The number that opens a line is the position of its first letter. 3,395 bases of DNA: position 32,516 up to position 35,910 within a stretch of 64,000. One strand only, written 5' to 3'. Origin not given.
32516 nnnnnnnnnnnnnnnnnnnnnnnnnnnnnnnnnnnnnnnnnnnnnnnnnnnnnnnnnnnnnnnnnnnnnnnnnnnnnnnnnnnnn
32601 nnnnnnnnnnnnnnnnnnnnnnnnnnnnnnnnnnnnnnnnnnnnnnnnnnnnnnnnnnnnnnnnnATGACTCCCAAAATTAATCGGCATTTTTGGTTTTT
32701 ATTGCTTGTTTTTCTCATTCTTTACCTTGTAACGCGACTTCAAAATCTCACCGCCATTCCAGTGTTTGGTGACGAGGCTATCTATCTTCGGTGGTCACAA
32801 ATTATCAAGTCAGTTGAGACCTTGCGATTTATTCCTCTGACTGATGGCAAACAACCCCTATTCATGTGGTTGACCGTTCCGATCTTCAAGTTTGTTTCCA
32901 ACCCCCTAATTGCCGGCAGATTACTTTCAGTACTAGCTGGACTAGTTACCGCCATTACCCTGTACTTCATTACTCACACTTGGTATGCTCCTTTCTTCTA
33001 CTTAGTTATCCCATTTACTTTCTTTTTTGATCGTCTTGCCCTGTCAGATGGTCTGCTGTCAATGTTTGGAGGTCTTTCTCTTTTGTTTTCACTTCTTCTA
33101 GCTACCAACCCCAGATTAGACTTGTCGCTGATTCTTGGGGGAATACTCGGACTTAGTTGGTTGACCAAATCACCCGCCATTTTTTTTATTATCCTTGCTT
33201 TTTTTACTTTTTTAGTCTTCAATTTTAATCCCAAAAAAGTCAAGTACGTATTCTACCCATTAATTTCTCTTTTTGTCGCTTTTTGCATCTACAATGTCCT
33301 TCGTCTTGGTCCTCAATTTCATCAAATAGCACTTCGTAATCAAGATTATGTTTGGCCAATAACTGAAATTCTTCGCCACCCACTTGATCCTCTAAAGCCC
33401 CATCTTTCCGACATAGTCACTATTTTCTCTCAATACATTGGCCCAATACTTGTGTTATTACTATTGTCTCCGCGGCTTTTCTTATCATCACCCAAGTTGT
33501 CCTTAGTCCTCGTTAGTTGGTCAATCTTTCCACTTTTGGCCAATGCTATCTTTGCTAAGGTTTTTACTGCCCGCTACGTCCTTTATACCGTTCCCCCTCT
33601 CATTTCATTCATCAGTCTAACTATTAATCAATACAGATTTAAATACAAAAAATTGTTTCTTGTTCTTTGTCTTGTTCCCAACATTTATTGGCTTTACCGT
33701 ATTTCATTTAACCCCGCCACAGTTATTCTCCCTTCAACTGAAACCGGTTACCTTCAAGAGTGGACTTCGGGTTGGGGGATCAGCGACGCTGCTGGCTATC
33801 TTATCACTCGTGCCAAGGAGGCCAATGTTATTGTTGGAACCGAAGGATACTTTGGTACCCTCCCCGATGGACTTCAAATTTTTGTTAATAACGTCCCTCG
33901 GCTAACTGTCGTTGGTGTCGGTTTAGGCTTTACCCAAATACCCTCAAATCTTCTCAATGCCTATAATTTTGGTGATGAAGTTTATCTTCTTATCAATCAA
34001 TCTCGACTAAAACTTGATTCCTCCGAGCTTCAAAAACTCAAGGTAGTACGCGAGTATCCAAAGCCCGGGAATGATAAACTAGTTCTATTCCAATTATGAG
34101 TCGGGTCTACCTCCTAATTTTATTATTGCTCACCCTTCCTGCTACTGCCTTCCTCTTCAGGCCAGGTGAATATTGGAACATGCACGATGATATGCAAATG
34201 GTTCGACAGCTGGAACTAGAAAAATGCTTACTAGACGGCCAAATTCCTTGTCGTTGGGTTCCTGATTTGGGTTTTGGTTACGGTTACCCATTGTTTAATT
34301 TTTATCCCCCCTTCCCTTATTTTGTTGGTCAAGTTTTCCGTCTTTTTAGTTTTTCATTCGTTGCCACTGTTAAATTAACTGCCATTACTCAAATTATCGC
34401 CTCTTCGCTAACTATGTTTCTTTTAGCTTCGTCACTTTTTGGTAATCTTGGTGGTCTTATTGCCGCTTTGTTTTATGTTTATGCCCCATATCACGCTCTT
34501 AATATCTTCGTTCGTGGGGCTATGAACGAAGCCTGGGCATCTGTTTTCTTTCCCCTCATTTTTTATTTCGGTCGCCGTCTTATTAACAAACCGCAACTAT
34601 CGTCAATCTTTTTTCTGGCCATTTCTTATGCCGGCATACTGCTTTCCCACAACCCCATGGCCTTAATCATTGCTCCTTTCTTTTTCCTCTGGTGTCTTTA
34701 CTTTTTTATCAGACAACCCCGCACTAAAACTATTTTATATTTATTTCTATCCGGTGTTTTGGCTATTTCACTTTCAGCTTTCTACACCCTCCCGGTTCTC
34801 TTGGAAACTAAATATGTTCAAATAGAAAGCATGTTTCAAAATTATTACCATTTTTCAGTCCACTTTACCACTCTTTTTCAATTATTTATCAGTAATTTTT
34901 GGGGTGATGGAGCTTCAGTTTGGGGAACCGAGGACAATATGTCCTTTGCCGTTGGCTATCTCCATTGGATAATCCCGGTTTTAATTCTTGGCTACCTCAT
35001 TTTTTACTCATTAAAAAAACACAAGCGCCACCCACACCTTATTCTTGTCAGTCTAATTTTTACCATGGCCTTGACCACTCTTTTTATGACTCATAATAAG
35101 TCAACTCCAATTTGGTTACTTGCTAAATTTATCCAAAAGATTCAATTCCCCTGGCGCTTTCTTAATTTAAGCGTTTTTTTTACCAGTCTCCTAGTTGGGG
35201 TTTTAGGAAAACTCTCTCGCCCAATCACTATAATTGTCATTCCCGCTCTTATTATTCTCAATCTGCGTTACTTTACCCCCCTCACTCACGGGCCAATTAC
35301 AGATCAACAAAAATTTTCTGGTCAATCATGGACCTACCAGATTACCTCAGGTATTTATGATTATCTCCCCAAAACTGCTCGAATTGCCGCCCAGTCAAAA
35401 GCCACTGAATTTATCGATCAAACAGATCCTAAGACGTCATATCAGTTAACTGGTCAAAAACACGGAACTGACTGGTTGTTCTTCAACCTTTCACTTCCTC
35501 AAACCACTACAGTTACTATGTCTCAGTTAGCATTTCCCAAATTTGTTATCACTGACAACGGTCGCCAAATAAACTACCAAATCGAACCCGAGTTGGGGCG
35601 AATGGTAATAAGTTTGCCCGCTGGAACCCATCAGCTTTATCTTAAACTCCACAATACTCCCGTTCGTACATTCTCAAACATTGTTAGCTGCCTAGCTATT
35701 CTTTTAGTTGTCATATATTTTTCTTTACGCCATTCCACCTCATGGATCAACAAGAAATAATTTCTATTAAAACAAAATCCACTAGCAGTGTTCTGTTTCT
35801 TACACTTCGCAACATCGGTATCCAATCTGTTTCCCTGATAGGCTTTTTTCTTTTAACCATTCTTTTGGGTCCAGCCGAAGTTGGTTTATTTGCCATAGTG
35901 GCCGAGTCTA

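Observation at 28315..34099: Repeated modules pairing a polyprenol-phosphate sugar synthase (GT2) with a GT-C transferase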

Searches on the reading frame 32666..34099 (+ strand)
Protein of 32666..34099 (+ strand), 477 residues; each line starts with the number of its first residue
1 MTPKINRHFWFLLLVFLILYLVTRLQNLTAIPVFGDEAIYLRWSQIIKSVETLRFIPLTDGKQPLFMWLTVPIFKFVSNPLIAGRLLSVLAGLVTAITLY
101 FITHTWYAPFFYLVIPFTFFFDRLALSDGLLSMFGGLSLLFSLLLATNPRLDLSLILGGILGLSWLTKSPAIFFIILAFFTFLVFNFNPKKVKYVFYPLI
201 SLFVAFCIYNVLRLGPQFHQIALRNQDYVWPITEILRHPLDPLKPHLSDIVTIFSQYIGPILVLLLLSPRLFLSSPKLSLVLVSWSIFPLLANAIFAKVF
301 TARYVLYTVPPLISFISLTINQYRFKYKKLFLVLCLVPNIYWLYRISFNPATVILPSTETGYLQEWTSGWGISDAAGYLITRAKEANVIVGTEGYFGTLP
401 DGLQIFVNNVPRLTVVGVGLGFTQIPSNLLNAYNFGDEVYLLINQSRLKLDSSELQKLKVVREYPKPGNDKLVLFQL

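Call 5: search_protein_families(library=pfam, proteins=[window:32666-34099:+], max_evalue=0.01)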
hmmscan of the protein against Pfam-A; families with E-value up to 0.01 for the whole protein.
window:32666-34099:+ (477 aa): 1 family
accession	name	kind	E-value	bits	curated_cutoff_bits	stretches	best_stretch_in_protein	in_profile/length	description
PF13231.12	PMT_2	-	3.9e-06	27.6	26.1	1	64-204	4-153/160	Dolichyl-phosphate-mannose-protein mannosyltransferase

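Call 9: search_protein_families(library=ncbifam, proteins=[window:32666-34099:+], max_evalue=0.01)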
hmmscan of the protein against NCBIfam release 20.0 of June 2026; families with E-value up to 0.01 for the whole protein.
window:32666-34099:+ (477 aa): 0 families

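Call 13: search_solved_structures(query=window:32666-34099:+, max_evalue=1, show_alignments=1)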
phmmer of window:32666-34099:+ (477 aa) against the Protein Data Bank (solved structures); distinct sequences matched with E-value up to 1: 2.
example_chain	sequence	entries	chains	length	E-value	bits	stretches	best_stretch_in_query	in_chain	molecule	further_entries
2boi_A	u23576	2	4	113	0.57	12.3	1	402-455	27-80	CV-IIL LECTIN | LECTIN CV-IIL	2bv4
29iv_A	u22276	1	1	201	0.76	11.8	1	401-455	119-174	nicotinamidase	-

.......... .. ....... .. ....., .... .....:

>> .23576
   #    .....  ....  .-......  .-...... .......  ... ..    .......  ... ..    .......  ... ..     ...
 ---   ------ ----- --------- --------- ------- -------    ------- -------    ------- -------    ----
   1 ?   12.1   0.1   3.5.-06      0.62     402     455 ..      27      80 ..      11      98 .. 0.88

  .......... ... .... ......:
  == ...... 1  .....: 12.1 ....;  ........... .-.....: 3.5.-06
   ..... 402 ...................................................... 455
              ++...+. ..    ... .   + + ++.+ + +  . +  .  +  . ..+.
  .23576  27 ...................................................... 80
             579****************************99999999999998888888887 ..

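Call 67: search_protein_representatives(protein=window:32666-34096:+)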
Query: 477 residues. Proteins with E-value up to 0.001 (for the whole library): 1834; up to 1e-10: 1217; up to 1e-30: 311. The best 150 are listed.
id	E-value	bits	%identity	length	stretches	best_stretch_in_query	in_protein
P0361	5.1e-149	513.7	56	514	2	109-477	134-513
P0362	1.2e-130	453.1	52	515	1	5-475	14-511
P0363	3.9e-123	428.4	58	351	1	124-476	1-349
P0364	2.3e-118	412.6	60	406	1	12-377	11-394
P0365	7.9e-108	377.9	46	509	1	4-471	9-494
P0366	6.4e-105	368.3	45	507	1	3-468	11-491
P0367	3.0e-104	366.1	44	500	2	107-475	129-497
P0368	6.5e-104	365.0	47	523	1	12-476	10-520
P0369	1.5e-103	363.7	45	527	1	7-475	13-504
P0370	1.1e-102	361.0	47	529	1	8-476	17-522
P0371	1.1e-102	360.9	45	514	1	11-467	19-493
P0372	4.0e-102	359.1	44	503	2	110-477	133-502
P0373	1.3e-101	357.4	45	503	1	9-476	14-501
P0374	3.3e-97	342.9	42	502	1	17-467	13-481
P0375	1.9e-96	340.3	43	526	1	8-466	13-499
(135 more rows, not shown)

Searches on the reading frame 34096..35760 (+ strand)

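Call 5: search_protein_families(library=pfam, proteins=[window:34096-35760:+], max_evalue=0.01)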
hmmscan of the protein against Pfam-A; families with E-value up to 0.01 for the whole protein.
window:34096-35760:+ (554 aa): 1 family
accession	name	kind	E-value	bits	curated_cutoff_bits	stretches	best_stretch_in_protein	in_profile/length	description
PF10131.15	PTPS_related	-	1.6e-08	34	26.4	1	67-407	1-321/621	6-pyruvoyl-tetrahydropterin synthase related domain; membrane protein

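Call 9: search_protein_families(library=ncbifam, proteins=[window:34096-35760:+], max_evalue=0.01)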
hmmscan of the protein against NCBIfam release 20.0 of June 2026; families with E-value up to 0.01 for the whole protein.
window:34096-35760:+ (554 aa): 0 families
